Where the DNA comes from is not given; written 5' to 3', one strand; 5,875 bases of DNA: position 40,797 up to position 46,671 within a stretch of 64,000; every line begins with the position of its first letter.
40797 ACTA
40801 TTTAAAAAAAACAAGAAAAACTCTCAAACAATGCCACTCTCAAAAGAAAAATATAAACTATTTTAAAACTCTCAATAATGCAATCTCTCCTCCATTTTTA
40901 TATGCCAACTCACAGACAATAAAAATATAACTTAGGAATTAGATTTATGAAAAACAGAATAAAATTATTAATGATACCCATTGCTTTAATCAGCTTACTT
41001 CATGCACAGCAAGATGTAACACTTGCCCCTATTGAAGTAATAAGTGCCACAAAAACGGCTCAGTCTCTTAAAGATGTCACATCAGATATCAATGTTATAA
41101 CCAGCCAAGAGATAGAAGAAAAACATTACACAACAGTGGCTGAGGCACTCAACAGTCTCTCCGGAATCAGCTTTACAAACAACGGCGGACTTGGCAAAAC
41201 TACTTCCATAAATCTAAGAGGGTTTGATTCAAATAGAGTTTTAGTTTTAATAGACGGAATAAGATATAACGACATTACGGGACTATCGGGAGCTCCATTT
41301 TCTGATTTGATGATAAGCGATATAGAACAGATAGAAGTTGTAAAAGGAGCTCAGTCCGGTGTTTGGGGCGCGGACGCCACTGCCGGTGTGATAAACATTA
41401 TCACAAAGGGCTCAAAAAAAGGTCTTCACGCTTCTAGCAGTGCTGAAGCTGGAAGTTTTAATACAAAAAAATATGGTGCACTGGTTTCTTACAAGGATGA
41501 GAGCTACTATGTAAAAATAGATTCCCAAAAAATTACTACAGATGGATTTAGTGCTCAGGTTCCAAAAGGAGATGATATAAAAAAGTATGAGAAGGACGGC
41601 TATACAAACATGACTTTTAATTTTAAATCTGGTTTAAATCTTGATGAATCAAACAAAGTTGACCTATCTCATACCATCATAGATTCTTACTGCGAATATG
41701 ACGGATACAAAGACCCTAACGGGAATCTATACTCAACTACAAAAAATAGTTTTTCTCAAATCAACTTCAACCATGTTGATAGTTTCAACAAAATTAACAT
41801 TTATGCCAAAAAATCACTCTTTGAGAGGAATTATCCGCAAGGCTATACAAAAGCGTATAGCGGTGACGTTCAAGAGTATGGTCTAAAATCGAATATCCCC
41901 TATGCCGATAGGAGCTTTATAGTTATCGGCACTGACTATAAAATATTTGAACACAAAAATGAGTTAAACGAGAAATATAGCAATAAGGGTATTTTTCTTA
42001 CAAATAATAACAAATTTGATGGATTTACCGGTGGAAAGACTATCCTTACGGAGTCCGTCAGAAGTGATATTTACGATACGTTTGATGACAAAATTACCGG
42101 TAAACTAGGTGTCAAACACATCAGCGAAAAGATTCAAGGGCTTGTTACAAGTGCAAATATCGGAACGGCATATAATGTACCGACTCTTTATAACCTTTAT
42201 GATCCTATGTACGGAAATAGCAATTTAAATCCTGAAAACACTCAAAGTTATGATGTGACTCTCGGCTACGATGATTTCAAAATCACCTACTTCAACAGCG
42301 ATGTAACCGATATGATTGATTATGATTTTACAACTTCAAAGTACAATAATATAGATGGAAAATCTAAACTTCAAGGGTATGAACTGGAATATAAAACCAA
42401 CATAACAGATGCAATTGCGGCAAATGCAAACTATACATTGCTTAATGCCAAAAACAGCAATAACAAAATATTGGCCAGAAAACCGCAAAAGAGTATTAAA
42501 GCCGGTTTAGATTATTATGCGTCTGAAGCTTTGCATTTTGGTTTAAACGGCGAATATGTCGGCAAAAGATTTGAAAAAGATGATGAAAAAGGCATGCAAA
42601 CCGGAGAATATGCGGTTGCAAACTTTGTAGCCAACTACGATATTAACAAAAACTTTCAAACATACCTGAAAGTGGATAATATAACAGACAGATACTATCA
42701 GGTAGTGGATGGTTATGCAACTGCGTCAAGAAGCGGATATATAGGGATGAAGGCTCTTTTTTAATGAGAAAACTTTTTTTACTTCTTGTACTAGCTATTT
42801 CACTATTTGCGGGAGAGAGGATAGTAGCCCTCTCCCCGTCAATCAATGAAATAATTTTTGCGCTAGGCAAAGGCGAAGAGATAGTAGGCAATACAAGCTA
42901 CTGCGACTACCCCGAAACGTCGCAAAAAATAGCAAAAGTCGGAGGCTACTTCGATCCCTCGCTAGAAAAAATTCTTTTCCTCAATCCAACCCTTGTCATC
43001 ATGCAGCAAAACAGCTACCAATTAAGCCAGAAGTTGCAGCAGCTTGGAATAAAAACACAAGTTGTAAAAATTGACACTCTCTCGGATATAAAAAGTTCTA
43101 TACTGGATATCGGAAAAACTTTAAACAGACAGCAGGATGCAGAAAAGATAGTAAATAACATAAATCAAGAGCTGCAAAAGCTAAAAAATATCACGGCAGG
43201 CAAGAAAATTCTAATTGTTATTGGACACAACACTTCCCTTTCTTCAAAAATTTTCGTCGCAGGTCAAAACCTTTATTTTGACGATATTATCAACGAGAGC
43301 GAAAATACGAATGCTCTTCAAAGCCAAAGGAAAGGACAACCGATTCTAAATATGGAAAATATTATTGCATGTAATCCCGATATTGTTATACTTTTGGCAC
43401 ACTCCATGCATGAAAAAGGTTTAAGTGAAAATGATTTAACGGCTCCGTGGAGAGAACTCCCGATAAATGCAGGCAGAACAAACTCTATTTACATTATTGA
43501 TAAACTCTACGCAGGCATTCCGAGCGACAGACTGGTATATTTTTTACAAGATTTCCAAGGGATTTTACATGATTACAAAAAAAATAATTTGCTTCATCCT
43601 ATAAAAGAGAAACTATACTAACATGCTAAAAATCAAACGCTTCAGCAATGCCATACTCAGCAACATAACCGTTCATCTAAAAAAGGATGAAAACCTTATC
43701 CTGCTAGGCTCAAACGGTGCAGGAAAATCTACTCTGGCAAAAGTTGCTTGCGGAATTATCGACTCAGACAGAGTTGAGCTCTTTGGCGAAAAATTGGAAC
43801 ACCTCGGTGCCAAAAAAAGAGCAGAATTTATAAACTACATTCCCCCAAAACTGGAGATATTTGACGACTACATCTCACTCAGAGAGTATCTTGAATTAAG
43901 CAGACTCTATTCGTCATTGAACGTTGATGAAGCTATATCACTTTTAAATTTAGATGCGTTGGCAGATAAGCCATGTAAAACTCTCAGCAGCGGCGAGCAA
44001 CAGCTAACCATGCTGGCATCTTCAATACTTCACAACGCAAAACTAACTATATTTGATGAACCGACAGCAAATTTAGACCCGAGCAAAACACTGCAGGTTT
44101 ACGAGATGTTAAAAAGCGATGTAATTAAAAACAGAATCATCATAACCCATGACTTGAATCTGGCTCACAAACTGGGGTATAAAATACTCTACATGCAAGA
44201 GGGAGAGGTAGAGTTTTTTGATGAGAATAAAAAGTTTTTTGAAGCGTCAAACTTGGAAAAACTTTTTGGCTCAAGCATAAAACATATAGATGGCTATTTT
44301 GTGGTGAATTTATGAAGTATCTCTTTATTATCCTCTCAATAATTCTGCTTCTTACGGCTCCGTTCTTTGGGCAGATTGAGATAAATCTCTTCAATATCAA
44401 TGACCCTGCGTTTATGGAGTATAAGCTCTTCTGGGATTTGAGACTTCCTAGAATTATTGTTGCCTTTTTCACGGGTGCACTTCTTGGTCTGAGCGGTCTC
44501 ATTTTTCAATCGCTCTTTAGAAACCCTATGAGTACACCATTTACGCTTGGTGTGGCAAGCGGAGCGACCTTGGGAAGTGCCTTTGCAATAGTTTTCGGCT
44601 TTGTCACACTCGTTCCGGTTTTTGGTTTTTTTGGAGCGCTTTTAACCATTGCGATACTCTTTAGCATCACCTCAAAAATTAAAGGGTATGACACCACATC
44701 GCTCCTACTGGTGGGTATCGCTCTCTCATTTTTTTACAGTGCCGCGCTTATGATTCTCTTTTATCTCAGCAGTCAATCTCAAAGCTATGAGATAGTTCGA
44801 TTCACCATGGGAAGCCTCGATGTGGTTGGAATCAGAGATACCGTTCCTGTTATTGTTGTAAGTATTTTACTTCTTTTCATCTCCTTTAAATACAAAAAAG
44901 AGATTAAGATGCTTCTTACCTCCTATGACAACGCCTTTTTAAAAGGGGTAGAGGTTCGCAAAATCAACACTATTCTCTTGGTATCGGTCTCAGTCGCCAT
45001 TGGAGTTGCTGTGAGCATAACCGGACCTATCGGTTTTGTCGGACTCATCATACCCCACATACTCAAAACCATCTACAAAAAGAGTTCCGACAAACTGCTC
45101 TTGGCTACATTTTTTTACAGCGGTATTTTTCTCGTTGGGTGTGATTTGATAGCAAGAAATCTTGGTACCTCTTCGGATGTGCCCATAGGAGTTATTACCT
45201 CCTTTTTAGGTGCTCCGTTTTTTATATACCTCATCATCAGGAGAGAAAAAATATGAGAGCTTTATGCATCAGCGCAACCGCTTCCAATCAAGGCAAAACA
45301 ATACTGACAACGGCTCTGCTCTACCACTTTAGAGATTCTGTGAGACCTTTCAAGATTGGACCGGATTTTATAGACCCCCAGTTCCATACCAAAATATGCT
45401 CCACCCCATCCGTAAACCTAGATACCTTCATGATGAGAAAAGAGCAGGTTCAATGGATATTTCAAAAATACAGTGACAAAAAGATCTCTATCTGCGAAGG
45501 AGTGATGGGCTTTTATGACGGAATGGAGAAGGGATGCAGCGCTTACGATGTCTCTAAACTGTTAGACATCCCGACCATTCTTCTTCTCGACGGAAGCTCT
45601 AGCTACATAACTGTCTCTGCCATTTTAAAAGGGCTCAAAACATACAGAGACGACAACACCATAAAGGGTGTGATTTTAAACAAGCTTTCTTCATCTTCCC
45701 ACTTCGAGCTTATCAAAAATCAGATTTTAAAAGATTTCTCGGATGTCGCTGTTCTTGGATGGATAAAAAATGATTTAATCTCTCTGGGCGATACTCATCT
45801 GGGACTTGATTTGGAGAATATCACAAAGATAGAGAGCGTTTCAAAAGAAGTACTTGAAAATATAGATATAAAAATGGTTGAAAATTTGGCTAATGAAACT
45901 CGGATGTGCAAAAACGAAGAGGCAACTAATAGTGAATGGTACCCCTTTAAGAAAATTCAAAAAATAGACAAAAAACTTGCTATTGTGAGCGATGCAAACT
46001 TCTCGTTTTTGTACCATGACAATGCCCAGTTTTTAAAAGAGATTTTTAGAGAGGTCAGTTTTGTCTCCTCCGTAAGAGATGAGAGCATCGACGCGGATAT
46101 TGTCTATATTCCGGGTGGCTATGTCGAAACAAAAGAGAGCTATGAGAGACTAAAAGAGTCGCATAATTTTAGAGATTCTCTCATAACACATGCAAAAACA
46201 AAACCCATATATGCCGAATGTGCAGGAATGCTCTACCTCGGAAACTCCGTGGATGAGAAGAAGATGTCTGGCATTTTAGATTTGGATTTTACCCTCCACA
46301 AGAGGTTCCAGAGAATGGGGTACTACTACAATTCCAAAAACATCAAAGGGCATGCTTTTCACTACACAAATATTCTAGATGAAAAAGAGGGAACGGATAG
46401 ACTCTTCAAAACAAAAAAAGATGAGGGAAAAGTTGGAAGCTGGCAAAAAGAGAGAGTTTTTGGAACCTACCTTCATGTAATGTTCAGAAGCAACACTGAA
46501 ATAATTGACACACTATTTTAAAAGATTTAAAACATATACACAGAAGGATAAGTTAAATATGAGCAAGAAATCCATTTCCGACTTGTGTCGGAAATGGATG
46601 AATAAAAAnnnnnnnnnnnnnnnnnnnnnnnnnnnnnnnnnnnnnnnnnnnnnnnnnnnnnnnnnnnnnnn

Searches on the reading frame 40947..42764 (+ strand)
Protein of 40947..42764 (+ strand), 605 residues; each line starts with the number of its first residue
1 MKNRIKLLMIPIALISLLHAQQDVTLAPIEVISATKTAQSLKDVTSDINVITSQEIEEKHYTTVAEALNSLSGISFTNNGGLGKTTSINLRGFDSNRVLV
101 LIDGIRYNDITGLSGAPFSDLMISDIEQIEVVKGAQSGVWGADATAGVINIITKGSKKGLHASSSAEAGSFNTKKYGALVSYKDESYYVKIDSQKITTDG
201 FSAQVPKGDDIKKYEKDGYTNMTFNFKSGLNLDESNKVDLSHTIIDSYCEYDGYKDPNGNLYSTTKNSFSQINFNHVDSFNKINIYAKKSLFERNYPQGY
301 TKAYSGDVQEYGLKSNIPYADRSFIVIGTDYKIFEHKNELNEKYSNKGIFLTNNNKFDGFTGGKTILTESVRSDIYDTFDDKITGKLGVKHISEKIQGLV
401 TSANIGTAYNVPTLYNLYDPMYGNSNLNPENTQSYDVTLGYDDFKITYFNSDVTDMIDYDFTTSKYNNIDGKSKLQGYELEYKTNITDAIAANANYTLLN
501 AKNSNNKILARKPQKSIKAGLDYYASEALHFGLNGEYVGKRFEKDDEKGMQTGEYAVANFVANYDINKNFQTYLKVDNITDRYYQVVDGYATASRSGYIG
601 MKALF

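Call 24: search_protein_families(library=pfam, proteins=[window:40947-42764:+], max_evalue=0.001)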
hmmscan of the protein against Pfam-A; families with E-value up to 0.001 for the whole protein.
window:40947-42764:+ (605 aa): 2 families
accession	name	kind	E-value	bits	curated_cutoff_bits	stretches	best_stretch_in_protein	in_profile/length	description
PF00593.30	TonB_dep_Rec_b-barrel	-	5.1e-27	96.2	27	1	214-579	51-436/436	TonB dependent receptor-like, beta-barrel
PF07715.20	Plug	-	1.1e-26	93.8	23.9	1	41-148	2-107/107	TonB-dependent Receptor Plug Domain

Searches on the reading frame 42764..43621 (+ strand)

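Call 24: search_protein_families(library=pfam, proteins=[window:42764-43621:+], max_evalue=0.001)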
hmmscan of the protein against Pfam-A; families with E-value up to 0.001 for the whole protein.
window:42764-43621:+ (285 aa): 1 family
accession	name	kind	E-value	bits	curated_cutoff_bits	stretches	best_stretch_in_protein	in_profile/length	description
PF01497.23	Peripla_BP_2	-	2.6e-29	102.7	27.5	1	20-247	1-233/235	Periplasmic binding protein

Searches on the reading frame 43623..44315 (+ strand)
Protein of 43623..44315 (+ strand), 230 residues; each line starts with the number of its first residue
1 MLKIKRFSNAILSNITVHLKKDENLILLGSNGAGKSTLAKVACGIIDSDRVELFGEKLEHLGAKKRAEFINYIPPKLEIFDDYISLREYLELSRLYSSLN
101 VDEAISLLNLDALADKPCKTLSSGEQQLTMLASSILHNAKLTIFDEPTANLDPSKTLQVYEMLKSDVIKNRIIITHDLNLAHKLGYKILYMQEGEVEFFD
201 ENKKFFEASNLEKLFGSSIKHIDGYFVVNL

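Call 3: search_protein_families(library=pfam, proteins=[window:43623-44315:+], max_evalue=0.1)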
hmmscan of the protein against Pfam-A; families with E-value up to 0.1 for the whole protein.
window:43623-44315:+ (230 aa): 14 families
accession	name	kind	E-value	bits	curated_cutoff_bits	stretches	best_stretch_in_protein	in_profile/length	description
PF00005.33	ABC_tran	-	2.7e-22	80.3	25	1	12-149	1-137/137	ABC transporter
PF13304.12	AAA_21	-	7.6e-07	29.9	27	1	121-175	238-297/304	AAA domain, putative AbiEii toxin, Type IV TA system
PF02463.25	SMC_N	-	1.5e-06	28.3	40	1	120-182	136-203/220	RecF/RecN/SMC N terminal domain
PF03193.22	RsgA_GTPase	-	0.0022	18.3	30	1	11-41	96-125/174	RsgA GTPase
PF13555.12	AAA_29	-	0.0028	17.8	27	1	16-38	16-38/61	P-loop containing region of AAA domain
PF01695.23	IstB_IS21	-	0.0049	16.8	24.1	0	19-39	89-109/238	IstB-like ATP binding protein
PF20720.3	nSTAND3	-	0.0069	16.5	27.2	1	12-41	7-36/155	Novel STAND NTPase 3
PF05673.19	DUF815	-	0.018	14.6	23.8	1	4-50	33-81/249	Protein of unknown function (DUF815)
PF13166.12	AAA_13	-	0.029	13.5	36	0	24-41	19-35/713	AAA domain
PF07728.20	AAA_5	-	0.033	14.6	22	0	24-50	1-27/139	AAA domain (dynein-related subfamily)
PF00004.35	AAA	-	0.065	14.1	21.2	0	25-59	1-35/131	ATPase family associated with various cellular activities (AAA)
PF01078.27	Mg_chelatase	-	0.081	12.7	20.3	0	22-46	22-46/207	Magnesium chelatase, subunit ChlI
PF00503.26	G-alpha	-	0.082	12.5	48.8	1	11-43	7-42/333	G-protein alpha subunit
PF12780.13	AAA_8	-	0.095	12.4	25.6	0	23-49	25-51/259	P-loop containing dynein motor region D4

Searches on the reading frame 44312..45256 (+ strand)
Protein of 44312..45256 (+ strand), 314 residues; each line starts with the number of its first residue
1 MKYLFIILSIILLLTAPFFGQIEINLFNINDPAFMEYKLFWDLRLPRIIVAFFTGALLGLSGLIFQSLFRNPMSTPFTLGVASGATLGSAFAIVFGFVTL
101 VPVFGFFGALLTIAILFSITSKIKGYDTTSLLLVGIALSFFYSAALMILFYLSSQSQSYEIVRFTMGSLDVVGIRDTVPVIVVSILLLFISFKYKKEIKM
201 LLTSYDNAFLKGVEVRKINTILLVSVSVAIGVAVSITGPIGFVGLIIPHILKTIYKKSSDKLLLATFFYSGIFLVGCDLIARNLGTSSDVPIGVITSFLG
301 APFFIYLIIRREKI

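Call 3: search_protein_families(library=pfam, proteins=[window:44312-45256:+], max_evalue=0.1)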
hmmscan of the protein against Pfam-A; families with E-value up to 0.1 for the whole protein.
window:44312-45256:+ (314 aa): 2 families
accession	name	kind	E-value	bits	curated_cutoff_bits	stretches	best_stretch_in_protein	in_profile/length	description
PF01032.23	FecCD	-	9.7e-78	261.8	26.5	1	10-310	3-311/311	FecCD transport family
PF00950.22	ABC-3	-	8.6e-09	35.7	20.1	1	78-298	35-249/258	ABC 3 transport family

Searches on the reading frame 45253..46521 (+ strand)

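Call 3: search_protein_families(library=pfam, proteins=[window:45253-46521:+], max_evalue=0.1)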
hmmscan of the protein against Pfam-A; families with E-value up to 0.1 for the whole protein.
window:45253-46521:+ (422 aa): 4 families
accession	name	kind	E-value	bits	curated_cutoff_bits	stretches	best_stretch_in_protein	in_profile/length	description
PF07685.20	GATase_3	-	1.1e-24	87.5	27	1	242-414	2-194/196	CobB/CobQ-like glutamine amidotransferase domain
PF13500.12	AAA_26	-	8.7e-10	39.2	27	1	71-172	94-189/198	AAA domain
PF01656.29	CbiA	-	6.5e-06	26.6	25.4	1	5-173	2-111/125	CobQ/CobB/MinD/ParA nucleotide binding domain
PF01174.25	SNO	-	0.00072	19.9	27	1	279-343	32-97/188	SNO glutamine amidotransferase family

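Call 4: search_protein_families(library=ncbifam, proteins=[window:45253-46521:+], max_evalue=0.1)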
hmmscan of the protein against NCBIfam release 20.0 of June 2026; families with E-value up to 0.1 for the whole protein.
window:45253-46521:+ (422 aa): 9 families
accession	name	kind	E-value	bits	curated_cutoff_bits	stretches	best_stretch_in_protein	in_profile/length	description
NF002204.1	PRK01077.1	equivalog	1.1e-92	311.2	254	1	1-411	1-420/420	cobyrinic acid a,c-diamide synthase CobB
TIGR00379.1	cobB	subfamily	2.9e-80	270.4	261.4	1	5-417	3-439/449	cobyrinic/hydrogenobyrinic acid a,c-diamide synthase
NF033195.1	F430_CfbB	exception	2.7e-74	250.6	560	1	4-420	2-448/451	Ni-sirohydrochlorin a,c-diamide synthase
NF053748.1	bifunc_CobBC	exception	2.3e-57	194.9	950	1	4-411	4-429/797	bifunctional hydrogenobyrinic acid a,c-diamide synthase/histidinol phosphate aminotransferase CobBC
NF010471.0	PRK13896.1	equivalog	8.1e-48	163.5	693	1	1-413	1-423/433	cobyrinic acid a,c-diamide synthase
NF004921.0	PRK06278.1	equivalog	2.4e-15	56.4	354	1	2-220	240-465/482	cobyrinic acid a,c-diamide synthase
NF001989.1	PRK00784.1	equivalog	1.5e-09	37.1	273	1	268-414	275-427/480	cobyric acid synthase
TIGR03800.1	PLP_synth_Pdx2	equivalog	9.2e-05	22.4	105.55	1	276-350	32-104/184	pyridoxal 5'-phosphate synthase glutaminase subunit PdxT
NF010050.0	PRK13526.1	equivalog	0.005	16.6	181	1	254-332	14-88/179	glutamine amidotransferase subunit PdxT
